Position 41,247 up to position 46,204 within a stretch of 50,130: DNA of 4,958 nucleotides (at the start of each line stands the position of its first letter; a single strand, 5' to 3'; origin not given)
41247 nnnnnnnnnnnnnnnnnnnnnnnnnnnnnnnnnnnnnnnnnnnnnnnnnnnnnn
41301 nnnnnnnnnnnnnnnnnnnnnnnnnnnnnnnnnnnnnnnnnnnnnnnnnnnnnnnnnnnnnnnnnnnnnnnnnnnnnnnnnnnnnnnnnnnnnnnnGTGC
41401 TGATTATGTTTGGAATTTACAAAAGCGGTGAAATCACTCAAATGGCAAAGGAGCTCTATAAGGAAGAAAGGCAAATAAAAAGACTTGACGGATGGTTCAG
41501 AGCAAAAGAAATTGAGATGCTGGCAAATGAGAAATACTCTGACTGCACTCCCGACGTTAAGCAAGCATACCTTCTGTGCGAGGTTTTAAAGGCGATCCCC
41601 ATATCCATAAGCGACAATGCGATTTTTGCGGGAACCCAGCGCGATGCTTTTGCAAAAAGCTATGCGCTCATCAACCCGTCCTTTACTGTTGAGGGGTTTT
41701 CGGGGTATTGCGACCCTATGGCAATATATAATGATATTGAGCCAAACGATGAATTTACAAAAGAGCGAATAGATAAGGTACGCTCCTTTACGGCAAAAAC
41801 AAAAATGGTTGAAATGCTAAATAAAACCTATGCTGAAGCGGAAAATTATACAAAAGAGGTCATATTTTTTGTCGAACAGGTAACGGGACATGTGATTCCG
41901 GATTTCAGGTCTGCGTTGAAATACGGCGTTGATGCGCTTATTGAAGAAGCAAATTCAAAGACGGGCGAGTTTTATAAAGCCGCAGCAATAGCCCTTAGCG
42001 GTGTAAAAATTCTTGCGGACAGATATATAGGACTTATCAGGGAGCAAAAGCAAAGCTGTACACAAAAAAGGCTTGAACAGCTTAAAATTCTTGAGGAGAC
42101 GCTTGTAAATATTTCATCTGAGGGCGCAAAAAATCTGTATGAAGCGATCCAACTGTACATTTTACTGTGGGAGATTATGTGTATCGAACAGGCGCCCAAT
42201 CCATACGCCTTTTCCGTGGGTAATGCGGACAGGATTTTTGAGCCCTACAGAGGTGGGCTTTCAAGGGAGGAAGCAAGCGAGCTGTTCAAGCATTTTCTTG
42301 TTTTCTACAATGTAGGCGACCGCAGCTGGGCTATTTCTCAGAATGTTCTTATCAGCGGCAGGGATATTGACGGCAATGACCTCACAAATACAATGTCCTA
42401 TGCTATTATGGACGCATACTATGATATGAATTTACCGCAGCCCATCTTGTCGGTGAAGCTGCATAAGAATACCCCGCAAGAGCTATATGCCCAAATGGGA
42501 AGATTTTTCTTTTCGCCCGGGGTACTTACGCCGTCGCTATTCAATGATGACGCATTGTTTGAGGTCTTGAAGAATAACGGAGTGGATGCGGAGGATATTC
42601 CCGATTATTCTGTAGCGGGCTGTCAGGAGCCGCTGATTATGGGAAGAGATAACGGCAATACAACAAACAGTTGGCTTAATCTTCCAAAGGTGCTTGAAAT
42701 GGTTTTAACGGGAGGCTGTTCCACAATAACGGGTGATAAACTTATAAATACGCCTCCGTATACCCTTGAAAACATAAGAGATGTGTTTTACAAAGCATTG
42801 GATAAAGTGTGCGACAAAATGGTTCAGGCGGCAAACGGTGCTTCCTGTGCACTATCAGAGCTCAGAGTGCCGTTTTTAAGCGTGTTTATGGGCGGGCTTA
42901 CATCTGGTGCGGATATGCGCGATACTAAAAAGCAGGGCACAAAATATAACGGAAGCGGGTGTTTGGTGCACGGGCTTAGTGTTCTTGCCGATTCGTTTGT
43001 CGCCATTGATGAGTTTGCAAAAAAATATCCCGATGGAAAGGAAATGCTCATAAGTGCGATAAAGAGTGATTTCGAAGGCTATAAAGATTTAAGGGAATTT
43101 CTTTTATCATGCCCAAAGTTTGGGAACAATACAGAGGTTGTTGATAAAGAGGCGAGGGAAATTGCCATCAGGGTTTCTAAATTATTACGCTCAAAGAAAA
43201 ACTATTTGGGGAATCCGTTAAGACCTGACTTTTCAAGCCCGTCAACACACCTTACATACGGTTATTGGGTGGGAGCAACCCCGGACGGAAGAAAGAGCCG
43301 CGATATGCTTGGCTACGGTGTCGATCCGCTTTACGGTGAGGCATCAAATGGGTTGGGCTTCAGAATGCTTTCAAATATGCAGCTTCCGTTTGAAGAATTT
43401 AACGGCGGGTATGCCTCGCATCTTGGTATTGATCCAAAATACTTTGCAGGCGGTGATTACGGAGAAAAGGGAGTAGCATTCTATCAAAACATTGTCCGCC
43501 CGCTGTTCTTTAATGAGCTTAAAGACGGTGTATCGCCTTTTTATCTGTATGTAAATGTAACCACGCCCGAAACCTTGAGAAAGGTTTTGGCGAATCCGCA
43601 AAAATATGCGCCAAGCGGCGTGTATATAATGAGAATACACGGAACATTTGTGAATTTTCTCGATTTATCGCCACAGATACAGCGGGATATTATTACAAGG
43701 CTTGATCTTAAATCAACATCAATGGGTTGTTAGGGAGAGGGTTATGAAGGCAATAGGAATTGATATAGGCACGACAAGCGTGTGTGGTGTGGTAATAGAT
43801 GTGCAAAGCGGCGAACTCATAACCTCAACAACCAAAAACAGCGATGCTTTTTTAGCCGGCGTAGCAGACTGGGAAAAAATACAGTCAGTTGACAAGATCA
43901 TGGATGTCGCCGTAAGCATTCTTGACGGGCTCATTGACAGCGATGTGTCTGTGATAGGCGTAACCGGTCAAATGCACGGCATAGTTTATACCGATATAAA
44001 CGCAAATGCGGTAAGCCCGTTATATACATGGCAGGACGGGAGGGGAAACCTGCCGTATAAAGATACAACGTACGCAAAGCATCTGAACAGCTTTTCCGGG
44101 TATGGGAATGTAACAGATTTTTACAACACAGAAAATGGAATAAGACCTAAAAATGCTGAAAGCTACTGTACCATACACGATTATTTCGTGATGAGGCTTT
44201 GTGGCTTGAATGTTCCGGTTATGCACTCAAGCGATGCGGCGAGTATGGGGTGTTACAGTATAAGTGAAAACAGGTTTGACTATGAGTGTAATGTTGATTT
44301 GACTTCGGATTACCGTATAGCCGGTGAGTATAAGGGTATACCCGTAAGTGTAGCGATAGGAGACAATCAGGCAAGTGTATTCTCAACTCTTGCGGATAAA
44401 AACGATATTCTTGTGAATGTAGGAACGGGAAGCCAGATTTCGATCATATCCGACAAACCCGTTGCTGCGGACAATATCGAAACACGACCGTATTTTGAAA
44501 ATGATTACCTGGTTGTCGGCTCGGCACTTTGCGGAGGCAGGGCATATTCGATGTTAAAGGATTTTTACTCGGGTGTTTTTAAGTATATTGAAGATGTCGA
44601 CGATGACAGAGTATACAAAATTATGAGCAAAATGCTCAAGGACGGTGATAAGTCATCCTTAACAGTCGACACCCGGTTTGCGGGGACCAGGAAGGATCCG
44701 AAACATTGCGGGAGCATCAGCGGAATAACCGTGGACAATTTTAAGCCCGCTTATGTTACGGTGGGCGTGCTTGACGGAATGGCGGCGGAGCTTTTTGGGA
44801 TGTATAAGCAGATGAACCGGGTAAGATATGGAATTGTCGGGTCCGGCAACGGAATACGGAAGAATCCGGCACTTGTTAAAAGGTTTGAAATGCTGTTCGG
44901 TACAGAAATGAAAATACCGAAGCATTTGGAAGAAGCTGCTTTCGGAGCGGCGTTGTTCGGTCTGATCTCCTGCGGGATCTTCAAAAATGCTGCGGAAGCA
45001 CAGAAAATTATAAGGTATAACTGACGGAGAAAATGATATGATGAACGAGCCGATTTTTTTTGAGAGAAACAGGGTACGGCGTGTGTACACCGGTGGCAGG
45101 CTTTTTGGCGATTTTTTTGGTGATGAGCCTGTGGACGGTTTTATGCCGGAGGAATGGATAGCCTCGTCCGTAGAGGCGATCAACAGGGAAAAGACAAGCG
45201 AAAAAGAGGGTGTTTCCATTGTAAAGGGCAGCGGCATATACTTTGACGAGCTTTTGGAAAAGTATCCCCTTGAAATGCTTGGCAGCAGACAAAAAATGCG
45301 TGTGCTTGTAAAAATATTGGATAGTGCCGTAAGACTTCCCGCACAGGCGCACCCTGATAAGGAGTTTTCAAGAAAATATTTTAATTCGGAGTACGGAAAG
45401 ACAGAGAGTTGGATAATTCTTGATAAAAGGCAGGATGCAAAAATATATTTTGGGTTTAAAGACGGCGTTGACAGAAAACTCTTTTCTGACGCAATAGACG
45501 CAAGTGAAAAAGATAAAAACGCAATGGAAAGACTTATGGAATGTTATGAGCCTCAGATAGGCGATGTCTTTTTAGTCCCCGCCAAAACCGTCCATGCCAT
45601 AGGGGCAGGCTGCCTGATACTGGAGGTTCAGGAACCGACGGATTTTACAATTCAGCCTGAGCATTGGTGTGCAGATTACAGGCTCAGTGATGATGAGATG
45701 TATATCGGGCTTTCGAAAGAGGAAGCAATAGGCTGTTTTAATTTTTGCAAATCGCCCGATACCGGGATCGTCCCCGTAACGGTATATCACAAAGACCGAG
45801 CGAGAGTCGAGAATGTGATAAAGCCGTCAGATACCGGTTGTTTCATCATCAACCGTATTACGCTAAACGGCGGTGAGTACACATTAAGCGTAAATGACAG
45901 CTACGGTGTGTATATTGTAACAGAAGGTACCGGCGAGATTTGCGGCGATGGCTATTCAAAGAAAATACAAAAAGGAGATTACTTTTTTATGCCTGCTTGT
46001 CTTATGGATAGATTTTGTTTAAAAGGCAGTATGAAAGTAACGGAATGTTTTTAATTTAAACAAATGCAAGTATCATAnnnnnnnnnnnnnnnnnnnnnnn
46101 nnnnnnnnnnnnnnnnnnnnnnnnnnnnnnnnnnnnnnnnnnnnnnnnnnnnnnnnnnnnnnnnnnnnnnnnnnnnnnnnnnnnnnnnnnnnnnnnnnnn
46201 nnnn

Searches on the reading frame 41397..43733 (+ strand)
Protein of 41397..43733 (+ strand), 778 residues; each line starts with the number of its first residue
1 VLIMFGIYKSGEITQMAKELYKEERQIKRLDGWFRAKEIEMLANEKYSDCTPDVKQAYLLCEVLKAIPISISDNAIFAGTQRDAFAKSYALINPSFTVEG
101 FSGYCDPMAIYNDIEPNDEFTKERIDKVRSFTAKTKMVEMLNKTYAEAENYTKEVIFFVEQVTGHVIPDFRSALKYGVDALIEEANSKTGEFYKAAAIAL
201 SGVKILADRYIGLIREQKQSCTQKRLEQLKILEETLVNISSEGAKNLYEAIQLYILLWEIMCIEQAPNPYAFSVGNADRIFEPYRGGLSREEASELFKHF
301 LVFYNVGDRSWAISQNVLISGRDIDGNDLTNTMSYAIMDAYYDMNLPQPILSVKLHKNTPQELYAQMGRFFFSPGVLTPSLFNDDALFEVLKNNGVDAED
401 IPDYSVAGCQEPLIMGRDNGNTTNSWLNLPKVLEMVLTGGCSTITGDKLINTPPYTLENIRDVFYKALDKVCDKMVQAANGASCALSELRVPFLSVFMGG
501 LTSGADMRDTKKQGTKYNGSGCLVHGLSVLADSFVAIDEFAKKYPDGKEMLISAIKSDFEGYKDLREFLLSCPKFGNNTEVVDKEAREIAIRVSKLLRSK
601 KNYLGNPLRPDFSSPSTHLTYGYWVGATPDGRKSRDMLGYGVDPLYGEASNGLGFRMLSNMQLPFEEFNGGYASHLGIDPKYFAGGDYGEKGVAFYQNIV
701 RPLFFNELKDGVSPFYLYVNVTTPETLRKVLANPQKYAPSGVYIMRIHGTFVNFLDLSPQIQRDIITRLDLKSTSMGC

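Call 4: search_protein_families(library=pfam, proteins=[window:41397-43733:+])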
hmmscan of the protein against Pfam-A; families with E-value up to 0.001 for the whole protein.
window:41397-43733:+ (778 aa): 1 family
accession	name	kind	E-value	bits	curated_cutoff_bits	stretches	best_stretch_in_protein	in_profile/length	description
PF02901.20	PFL-like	-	1.4e-104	351.5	24.3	1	16-622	10-647/647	Pyruvate formate lyase-like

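Call 5: search_protein_families(library=ncbifam, proteins=[window:41397-43733:+], max_evalue=0.001)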
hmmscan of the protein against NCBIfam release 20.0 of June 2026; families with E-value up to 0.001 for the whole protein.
window:41397-43733:+ (778 aa): 11 families
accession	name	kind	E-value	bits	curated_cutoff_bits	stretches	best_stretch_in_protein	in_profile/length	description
TIGR01774.1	PFL2-3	subfamily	1.8e-70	238.2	678.2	1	54-770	42-783/786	formate C-acetyltransferase/glycerol dehydratase family glycyl radical enzyme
NF007437.0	PRK09983.1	equivalog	7.8e-51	173.1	1109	1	57-769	44-761/765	formate C-acetyltransferase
NF048011.1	SfplDhtHpsGDes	equivalog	1.2e-49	169.4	1000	1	183-770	217-818/821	(2S)-3-sulfopropanediol dehydratase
NF048009.1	SfplDhtHpfGKleb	equivalog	1.4e-47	162.3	1000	1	45-772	55-823/824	(2S)-3-sulfopropanediol dehydratase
NF043068.1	glycl_HYPD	equivalog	3.6e-44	151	1100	1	184-769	188-780/784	trans-4-hydroxy-L-proline dehydratase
TIGR04394.1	choline_CutC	equivalog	1.1e-37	130.1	1050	1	192-771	200-786/789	choline trimethylamine-lyase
NF033718.1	indole_decarb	equivalog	1.2e-25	89.9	1100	2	158-538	224-622/868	indoleacetate decarboxylase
TIGR01255.1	pyr_form_ly_1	equivalog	1.8e-21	76.3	994.2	1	164-769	165-739/744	formate C-acetyltransferase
NF033715.1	glycyl_HPDL_Lrg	equivalog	5e-16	57.7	1150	2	190-480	269-598/901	4-hydroxyphenylacetate decarboxylase large subunit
TIGR04365.1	spare_glycyl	equivalog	7.4e-06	26.3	170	1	716-769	71-121/126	autonomous glycyl radical cofactor GrcA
NF008341.1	PRK11127.1-1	equivalog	0.00047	20.1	145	0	715-768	24-74/80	autonomous glycyl radical cofactor GrcA2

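Call 72: search_solved_structures(query=window:41397-43733:+)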
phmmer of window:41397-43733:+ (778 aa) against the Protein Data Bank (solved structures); distinct sequences matched with E-value up to 0.001: 36.
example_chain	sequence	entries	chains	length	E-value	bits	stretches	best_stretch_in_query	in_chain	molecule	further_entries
1r8w_A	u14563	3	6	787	1.1e-52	182.4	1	49-769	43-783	glycerol dehydratase | B12-independent glycerol dehydratase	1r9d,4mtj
2f3o_A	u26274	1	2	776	2.2e-47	164.9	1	190-770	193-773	pyruvate formate-lyase 2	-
9rco_A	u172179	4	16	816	9.9e-46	159.5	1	163-770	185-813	Glycyl radical protein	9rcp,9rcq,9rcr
8id0_A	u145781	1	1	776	2.6e-45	158.1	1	13-770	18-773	formate C-acetyltransferase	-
8yjo_A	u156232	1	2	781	3.7e-42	147.7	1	57-768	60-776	Probable dehydratase PflD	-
8id1_A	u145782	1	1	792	1.3e-41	145.9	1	191-768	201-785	Formate C-acetyltransferase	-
8iof_A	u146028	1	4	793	6.8e-39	136.9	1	189-772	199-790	Benzylsuccinate synthase alpha subunit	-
5i2a_A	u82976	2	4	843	5.9e-38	133.8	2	192-540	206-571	Diol-dehydratase | Diol dehydratase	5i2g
7vua_A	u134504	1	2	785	7.6e-38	133.4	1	193-768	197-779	HplG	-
6vxc_A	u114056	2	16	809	6.3e-36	127.1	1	190-769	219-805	Trans-4-hydroxy-L-proline dehydratase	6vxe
5a0z_A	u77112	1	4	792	1.1e-33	119.7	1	192-769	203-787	CHOLINE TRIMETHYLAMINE LYASE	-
5a0u_A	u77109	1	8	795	1.1e-33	119.6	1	192-769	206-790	CHOLINE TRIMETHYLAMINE LYASE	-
9f3w_A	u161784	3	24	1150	2.3e-33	118.6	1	192-769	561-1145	Choline trimethylamine-lyase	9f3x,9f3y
6lon_B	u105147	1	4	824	3.3e-33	118.1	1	191-770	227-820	PFL2/glycerol dehydratase family glycyl radical enzyme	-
7kq3_A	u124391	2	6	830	6.2e-33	117.2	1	192-769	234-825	Isethionate sulfite-lyase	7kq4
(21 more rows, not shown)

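Call 89: find_homologous_proteins(query=window:41397-43733:+, max_evalue=1e-50)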
Query window:41397-43733:+ (778 aa): 3461 proteins with E <= 1e-50 among 8000 candidates; the best 120 are listed.
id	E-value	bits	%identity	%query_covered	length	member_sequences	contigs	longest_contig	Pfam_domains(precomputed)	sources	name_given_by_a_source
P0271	0.0e+0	1784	100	100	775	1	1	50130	PF02901.21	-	-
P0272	0.0e+0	1553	85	100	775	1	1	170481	PF02901.21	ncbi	-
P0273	0.0e+0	1549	85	100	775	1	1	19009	PF02901.21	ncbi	-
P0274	0.0e+0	1548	85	100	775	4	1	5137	PF02901.21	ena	-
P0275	0.0e+0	1546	85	100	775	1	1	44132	PF02901.21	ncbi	-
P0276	0.0e+0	1542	85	100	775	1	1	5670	PF02901.21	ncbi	-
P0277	0.0e+0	1541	85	100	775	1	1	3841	PF02901.21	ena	-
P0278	0.0e+0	1540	85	100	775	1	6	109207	PF02901.21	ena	-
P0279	0.0e+0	1540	85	100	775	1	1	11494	PF02901.21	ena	-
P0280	0.0e+0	1538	84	100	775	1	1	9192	PF02901.21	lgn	-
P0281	0.0e+0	1535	85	100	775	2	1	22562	PF02901.21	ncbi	-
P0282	0.0e+0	1535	84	100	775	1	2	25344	PF02901.21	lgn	-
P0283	0.0e+0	1535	85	100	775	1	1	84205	PF02901.21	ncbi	-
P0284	0.0e+0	1535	85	100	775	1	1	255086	PF02901.21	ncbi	-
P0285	0.0e+0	1534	85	100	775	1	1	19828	PF02901.21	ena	-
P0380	0.0e+0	1474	82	99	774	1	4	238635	PF02901.21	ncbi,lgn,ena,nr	ncbi:MAG: hypothetical protein IKW60_04595 [Clostridia bacterium]|nr:hypothetical protein [Clostridi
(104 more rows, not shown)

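Call 91: find_encoding_contigs(protein=P0272, flank=10000, max_places=2)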
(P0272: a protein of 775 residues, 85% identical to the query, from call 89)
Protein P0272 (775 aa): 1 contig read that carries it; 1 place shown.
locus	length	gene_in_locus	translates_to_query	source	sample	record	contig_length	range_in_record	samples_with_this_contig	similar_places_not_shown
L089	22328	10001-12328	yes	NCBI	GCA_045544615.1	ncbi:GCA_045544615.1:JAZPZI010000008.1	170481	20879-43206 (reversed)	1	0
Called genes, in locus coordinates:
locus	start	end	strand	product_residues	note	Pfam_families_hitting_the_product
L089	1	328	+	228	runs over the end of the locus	PF00899:ThiF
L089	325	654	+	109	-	PF10852:DUF2651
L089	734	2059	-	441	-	PF00654:Voltage_CLC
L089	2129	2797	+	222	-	PF00702:Hydrolase, PF12710:HAD, PF13419:HAD_2, PF13242:Hydrolase_like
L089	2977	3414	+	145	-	PF00572:Ribosomal_L13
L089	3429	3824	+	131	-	PF00380:Ribosomal_S9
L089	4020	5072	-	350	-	PF22823:MrpR_C_cat (faint), PF00589:Phage_integrase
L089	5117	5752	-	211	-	PF01381:HTH_3, PF12844:HTH_19 (weak)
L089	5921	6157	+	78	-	-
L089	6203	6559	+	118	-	PF01978:TrmB, PF13730:HTH_36, PF04182:B-block_TFIIIC (weak)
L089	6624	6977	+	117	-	-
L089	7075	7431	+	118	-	PF14198:TnpV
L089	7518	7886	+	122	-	PF21983:NikA-like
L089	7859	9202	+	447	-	PF03432:Relaxase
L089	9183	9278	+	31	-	-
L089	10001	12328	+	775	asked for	PF02901:PFL-like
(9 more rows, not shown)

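Call 92: find_encoding_contigs(protein=P0380, flank=10000, max_places=2)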
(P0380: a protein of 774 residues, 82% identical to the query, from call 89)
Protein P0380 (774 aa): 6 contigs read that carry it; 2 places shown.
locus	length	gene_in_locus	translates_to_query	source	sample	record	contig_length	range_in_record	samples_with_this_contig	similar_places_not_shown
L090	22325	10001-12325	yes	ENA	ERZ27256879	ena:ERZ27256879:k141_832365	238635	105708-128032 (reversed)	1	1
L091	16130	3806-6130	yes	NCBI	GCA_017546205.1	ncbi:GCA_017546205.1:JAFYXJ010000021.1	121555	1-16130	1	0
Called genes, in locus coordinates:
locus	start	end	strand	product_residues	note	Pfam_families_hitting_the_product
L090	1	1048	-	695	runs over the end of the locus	PF01138:RNase_PH, PF03725:RNase_PH_C, PF03726:PNPase, PF01138:RNase_PH, PF00013:KH_1, PF00575:S1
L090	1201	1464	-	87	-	PF00312:Ribosomal_S15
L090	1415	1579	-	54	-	-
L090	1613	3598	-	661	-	PF22745:Nlig-Ia, PF01653:DNA_ligase_aden, PF09414:RNA_ligase (weak), PF03120:OB_DNA_ligase, PF03119:DNA_ligase_ZBD, PF12826:HHH_2, PF00533:BRCT, PF12738:PTCB-BRCT (weak), +2 more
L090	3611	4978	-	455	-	PF00209:SNF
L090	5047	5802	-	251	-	PF13489:Methyltransf_23 (weak), PF13649:Methyltransf_25, PF13847:Methyltransf_31, PF08241:Methyltransf_11, PF08242:Methyltransf_12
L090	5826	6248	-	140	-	PF06146:PsiE (weak)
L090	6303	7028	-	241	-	-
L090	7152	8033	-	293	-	PF01699:Na_Ca_ex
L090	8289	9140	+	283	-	PF01263:Aldose_epim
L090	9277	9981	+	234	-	PF13353:Fer4_12, PF04055:Radical_SAM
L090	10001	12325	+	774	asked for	PF02901:PFL-like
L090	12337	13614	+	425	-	PF00370:FGGY_N, PF02782:FGGY_C (weak)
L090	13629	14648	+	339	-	PF07883:Cupin_2 (faint), PF21621:MPI_cupin_dom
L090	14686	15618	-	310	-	PF00291:PALP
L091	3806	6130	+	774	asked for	PF02901:PFL-like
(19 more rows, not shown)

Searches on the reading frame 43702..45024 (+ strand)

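Call 4: search_protein_families(library=pfam, proteins=[window:43702-45024:+])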
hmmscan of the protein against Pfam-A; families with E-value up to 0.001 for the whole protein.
window:43702-45024:+ (440 aa): 3 families
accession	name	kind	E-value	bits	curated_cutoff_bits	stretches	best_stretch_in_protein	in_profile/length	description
PF00370.27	FGGY_N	-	1.4e-14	54.7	28.8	1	17-195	2-191/245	FGGY family of carbohydrate kinases, N-terminal domain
PF02782.22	FGGY_C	-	4.1e-07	30.4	27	1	238-423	3-197/198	FGGY family of carbohydrate kinases, C-terminal domain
PF01869.26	BcrAD_BadFG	-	0.00083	19.4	31.5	0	18-104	1-86/271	BadF/BadG/BcrA/BcrD ATPase family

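Call 5: search_protein_families(library=ncbifam, proteins=[window:43702-45024:+], max_evalue=0.001)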
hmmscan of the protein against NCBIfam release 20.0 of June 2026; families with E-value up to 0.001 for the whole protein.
window:43702-45024:+ (440 aa): 8 families
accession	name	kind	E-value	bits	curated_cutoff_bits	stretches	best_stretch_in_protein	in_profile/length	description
TIGR01312.1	XylB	equivalog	2.3e-19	69.3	380.25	2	18-244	1-236/481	xylulokinase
TIGR01314.1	gntK_FGGY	equivalog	2.4e-11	42.9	648.55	1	18-116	3-103/505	gluconokinase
NF003154.0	PRK04123.1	equivalog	3.2e-07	29.4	428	0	384-437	451-505/554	ribulokinase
TIGR01311.1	glycerol_kin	equivalog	2.8e-06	25.9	590.35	0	211-437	232-463/496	glycerol kinase GlpK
NF011601.0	PRK15027.1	equivalog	3.2e-06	25.8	912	1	18-115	3-101/484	xylulokinase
TIGR02628.1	fuculo_kin_coli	equivalog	3.5e-06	26.2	470.9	1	212-439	230-457/465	L-fuculokinase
NF000756.0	PRK00047.1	subfamily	1e-05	24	498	0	211-437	236-465/502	glycerol kinase GlpK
TIGR01234.1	L-ribulokinase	equivalog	0.00046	19.1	583.25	0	17-46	3-32/536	ribulokinase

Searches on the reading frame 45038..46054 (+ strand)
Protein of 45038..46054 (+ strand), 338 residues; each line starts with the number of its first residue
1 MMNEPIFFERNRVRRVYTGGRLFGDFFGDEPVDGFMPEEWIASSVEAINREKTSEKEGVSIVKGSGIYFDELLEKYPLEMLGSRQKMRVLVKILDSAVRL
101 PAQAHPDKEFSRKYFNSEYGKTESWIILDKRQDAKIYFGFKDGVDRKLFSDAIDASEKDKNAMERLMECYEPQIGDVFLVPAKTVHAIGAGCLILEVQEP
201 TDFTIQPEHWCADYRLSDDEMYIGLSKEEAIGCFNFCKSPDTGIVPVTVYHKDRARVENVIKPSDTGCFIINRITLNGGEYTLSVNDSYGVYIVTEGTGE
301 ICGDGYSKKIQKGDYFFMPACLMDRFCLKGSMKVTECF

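Call 4: search_protein_families(library=pfam, proteins=[window:45038-46054:+])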
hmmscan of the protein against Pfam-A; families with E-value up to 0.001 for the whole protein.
window:45038-46054:+ (338 aa): 2 families
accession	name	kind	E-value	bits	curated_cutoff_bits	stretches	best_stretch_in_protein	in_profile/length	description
PF21621.3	MPI_cupin_dom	-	2.6e-06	27.8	27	1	269-334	11-74/79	Mannose-6-phosphate isomerase, cupin domain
PF07883.17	Cupin_2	-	2e-05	24.7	27.2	0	291-320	21-50/70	Cupin domain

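Call 5: search_protein_families(library=ncbifam, proteins=[window:45038-46054:+], max_evalue=0.001)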
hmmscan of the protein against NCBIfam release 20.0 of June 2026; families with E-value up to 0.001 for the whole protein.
window:45038-46054:+ (338 aa): 1 family
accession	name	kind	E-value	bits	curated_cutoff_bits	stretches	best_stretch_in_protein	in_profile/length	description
TIGR00218.1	manA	equivalog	9.3e-19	67.8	116.2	2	118-331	151-352/359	mannose-6-phosphate isomerase, class I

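Call 73: search_solved_structures(query=window:45038-46054:+)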
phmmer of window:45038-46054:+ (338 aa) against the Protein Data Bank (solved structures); distinct sequences matched with E-value up to 0.001: 2.
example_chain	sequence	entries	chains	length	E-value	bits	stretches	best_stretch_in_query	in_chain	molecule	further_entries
1qwr_A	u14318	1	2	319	1.2e-16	63.9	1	72-332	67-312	Mannose-6-phosphate isomerase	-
1zx5_A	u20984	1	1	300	1.9e-07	33.6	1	57-200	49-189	mannosephosphate isomerase, putative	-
